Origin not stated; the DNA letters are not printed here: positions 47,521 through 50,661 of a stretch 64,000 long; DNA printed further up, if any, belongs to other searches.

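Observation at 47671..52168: Giant hybrid histidine kinase with five tandem CHASE3 sensor modules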

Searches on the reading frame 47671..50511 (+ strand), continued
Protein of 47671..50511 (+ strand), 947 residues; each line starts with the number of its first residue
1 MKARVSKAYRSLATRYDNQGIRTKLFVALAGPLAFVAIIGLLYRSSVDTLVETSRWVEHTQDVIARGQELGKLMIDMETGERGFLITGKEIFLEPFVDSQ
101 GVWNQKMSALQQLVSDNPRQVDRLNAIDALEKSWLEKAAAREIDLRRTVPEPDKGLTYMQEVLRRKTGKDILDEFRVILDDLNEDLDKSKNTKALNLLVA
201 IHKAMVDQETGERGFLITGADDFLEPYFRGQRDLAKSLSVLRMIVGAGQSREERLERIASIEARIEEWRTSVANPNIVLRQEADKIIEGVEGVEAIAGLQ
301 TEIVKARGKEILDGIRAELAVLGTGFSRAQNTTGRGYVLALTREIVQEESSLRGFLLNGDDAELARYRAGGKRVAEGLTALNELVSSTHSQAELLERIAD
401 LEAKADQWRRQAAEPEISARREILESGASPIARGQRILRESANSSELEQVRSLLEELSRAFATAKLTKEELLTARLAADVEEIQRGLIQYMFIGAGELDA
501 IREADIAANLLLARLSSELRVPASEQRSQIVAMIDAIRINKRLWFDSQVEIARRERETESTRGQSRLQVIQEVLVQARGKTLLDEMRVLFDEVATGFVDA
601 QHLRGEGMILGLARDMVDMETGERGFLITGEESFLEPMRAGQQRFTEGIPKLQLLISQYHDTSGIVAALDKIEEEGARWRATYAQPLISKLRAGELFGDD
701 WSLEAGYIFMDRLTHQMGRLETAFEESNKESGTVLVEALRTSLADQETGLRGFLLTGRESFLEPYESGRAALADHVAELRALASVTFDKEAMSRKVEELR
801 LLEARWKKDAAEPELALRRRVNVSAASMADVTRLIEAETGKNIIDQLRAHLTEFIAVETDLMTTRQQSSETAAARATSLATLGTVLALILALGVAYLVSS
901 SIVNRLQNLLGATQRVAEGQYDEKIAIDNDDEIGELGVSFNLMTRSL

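Call 37: fold_search(model_id=the predicted structure, library=pdb)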
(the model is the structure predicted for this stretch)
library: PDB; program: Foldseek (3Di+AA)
matches with E <= 10: 292; with E <= 0.001: 0
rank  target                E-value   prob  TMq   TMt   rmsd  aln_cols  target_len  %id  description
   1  8w20_A                1.2e-02  0.30  0.07  0.09  61.0       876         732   12  Umb1 umbrella toxin particle (released 2024-04-17)
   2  8pm6                  1.6e-02  0.18  0.07  0.07  41.6       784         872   13  Human bile salt export pump (BSEP) in complex with inhibitor GBM in nanodiscs (released 2023-11-22)
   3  9gm7_A                2.6e-02  0.11  0.07  0.05  80.8      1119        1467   12  MukBEF in a nucleotide-bound state with open neck gate (monomer) (released 2025-03-26)
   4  9qe0_A                3.0e-02  0.13  0.07  0.05  77.0       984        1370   11  Neobacillus vireti Wadjet-II JetABC dimer (released 2025-06-25)
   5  6msm_A                3.7e-02  0.13  0.08  0.07  49.2      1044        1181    9  Phosphorylated, ATP-bound human cystic fibrosis transmembrane conductance regulator (CFTR) (released 2018-11-21)
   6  6o1v_A                4.5e-02  0.12  0.07  0.06  46.3      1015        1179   10  Complex of human cystic fibrosis transmembrane conductance regulator (CFTR) and GLPG1837 (released 2019-06-26)
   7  9juj                  5.0e-02  0.14  0.08  0.07  44.6      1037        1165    9  Structure of Arabidopsis thaliana ABCB1 in the inward-facing conformation (released 2025-03-05)
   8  7y1l                  5.9e-02  0.12  0.08  0.07  49.3      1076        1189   10  Structure of SUR2B in complex with Mg-ATP and repaglinide in the inward-facing conformation (released 2023-06-14)
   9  7y1j                  6.6e-02  0.13  0.09  0.08  46.6      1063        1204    9  Structure of SUR2A in complex with Mg-ATP and repaglinide in the inward-facing conformation. (released 2023-06-14)
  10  9qe0_B                6.6e-02  0.11  0.07  0.05  78.1       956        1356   12  Neobacillus vireti Wadjet-II JetABC dimer (released 2025-06-25)
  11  2x0c                  6.9e-02  0.89  0.09  0.25  24.2       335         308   11  Crystal Structure of the R7R8 domains of Talin (released 2010-07-07)
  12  7nyx_A                1.2e-01  0.13  0.10  0.08  81.9      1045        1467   12  Cryo-EM structure of the MukBEF-MatP-DNA monomer (closed conformation) (released 2021-07-07)
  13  7dqk_A                1.9e-01  0.13  0.08  0.13  37.9       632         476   11  A nicotine MATE transporter, Nicotiana tabacum MATE2 (NtMATE2) (released 2021-06-09)
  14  8y6h_A                2.0e-01  0.11  0.09  0.11  41.8       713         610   12  P-glycoprotein in complex with UIC2 Fab and triple elacridar molecules in LMNG detergent (released 2024-04-17)
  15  6s7p                  2.0e-01  0.09  0.09  0.08  42.2       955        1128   10  Nucleotide bound ABCB4 (released 2019-12-25)
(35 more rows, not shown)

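Call 54: find_related_loci(query=A1, collection=genome_contigs, flank=6000)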
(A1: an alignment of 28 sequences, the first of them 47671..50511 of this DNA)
Query A1 (947 aa) in genome_contigs; peptide patterns used: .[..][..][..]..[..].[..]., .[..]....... (x = any residue, [..] = any of these).
600 stretches matched a pattern (row limit reached: there are more); 523 encode a relative of the query (tblastn E <= 1e-3); the best 80 are kept; 80 distinct loci.
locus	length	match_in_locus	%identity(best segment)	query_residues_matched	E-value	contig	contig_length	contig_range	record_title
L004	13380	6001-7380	36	31-894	3e-68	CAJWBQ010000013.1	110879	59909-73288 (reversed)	MAG TPA_asm: uncultured Cellvibrionales bacterium isolate SRR5469033_bin.40_MetaBAT_v2.12.1_MAG genome assembly, contig:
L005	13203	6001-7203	41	10-947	2e-62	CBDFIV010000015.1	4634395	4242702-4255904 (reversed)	MAG: Nitrospirales bacterium isolate 6ce9fd5e-8c52-4360-8823-ce70652d3893 genome assembly, contig: contig_15, whole geno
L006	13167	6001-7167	34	18-944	5e-49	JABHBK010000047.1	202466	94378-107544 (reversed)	MAG: Nitrospina sp. isolate SI036_bin78 k141_732441, whole genome shotgun sequence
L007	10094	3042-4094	35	18-906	6e-48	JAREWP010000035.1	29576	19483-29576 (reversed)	MAG: Candidatus Magnetocorallium paracelense isolate XS-1 k255_51998, whole genome shotgun sequence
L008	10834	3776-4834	35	14-906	2e-47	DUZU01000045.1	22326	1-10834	MAG TPA_asm: Deltaproteobacteria bacterium isolate MAG_22204_dsfv_001 Ga0224496_10000728, whole genome shotgun sequence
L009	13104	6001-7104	34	33-941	5e-46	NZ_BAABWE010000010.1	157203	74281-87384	Oceaniserpentilla sp. 4NH20-0058 sequence10, whole genome shotgun sequence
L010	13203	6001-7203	32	12-947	2e-45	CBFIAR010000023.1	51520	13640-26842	MAG: Glaciecola sp. isolate Co_bin_590_strict genome assembly, contig: Co_bin_590_strict_c24, whole genome shotgun seque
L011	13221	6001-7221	36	7-941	4e-45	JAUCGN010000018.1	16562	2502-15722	Thiotrichales bacterium HSG1 NODE_18_length_16562, whole genome shotgun sequence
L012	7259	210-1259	34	44-947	2e-37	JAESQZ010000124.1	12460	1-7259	MAG: Deltaproteobacteria bacterium isolate NORP243 CoAssembly_1871832, whole genome shotgun sequence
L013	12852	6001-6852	38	3-947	2e-34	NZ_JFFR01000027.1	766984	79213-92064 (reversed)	Vibrio fortis strain Dalian14 scaffold37, whole genome shotgun sequence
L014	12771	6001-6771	39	21-947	1e-32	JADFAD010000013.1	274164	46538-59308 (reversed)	MAG: Oceanospirillaceae bacterium isolate C15_61_62_5 c_000000000014, whole genome shotgun sequence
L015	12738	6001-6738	40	22-939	4e-31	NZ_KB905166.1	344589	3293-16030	Colwellia piezophila ATCC BAA-637 F580DRAFT_scaffold00007.7, whole genome shotgun sequence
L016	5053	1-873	31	69-943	4e-30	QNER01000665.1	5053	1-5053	MAG: Candidatus Parabeggiatoa sp. nov. 1 isolate B3_G6 B3_Guay6_scaffold_22008, whole genome shotgun sequence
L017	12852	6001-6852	33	45-947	4e-23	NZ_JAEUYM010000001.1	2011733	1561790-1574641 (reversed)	Luteibacter sp. CQ10 NODE_1_length_2011733_cov_148.963427, whole genome shotgun sequence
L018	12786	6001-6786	35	2-937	3e-19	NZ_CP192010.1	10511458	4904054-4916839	Dactylosporangium sp. CA-052675 chromosome, complete genome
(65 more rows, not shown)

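Call 63: find_encoding_contigs(protein=P0013, flank=6000, max_places=1)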
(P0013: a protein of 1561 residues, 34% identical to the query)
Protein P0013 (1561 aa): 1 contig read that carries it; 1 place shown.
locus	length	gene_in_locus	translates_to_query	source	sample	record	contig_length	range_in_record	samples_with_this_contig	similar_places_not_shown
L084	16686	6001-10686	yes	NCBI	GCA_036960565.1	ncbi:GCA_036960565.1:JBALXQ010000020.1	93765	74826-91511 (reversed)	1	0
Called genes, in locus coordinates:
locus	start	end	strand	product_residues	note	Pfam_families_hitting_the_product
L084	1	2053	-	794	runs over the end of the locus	PF10102:DUF2341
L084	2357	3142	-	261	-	-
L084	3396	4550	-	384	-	PF02771:Acyl-CoA_dh_N, PF02770:Acyl-CoA_dh_M, PF00441:Acyl-CoA_dh_1, PF08028:Acyl-CoA_dh_2, PF22924:ACOX_C_alpha1 (weak)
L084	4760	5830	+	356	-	PF12625:Arabinose_bd, PF12833:HTH_18, PF00165:HTH_AraC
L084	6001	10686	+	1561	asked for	PF05227:CHASE3, PF00672:HAMP, PF00512:HisKA, PF02518:HATPase_c, PF00072:Response_reg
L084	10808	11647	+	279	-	PF00581:Rhodanese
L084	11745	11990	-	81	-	-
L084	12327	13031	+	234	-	-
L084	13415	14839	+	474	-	PF25917:BSH_RND (faint)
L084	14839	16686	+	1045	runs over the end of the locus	PF00873:ACR_tran, PF03176:MMPL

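Call 64: find_encoding_contigs(protein=P0026, flank=6000, max_places=1)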
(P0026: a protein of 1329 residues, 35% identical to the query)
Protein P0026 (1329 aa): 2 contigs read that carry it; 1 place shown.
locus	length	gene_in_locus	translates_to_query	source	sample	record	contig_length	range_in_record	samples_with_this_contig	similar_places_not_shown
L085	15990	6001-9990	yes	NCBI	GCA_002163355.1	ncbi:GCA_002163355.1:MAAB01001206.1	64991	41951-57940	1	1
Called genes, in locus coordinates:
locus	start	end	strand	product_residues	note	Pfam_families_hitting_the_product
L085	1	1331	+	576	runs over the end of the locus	PF00474:SSF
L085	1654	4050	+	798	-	PF07715:Plug, PF00593:TonB_dep_Rec_b-barrel, PF14905:OMP_b-brl_3 (weak)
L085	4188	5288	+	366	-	-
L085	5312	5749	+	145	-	-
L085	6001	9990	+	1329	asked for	PF05227:CHASE3, PF00672:HAMP, PF00512:HisKA, PF02518:HATPase_c, PF00072:Response_reg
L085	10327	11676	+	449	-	PF04996:AstB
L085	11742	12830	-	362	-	PF07732:Cu-oxidase_3, PF07731:Cu-oxidase_2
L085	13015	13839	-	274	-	PF23441:SDR, PF00106:adh_short, PF08659:KR (weak), PF13561:adh_short_C2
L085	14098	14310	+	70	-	-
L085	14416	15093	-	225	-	PF11201:DUF2982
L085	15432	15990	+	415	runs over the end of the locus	-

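Call 65: find_encoding_contigs(protein=P0019, flank=6000, max_places=1)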
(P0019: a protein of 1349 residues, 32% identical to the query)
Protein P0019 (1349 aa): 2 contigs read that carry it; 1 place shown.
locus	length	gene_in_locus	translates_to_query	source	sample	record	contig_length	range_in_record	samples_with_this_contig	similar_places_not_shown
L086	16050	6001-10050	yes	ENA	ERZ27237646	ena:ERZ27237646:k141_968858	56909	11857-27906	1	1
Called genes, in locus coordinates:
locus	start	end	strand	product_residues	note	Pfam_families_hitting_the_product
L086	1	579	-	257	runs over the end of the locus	PF08220:HTH_DeoR, PF08279:HTH_11, PF00455:DeoRC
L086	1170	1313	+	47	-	-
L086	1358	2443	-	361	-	-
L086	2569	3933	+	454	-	-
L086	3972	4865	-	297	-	PF00126:HTH_1, PF03466:LysR_substrate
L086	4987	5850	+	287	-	PF00892:EamA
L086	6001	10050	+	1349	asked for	PF05227:CHASE3, PF00672:HAMP, PF00512:HisKA, PF02518:HATPase_c, PF00072:Response_reg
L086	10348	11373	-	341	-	-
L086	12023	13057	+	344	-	PF02016:Peptidase_S66, PF17676:Peptidase_S66C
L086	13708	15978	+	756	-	PF07715:Plug, PF00593:TonB_dep_Rec_b-barrel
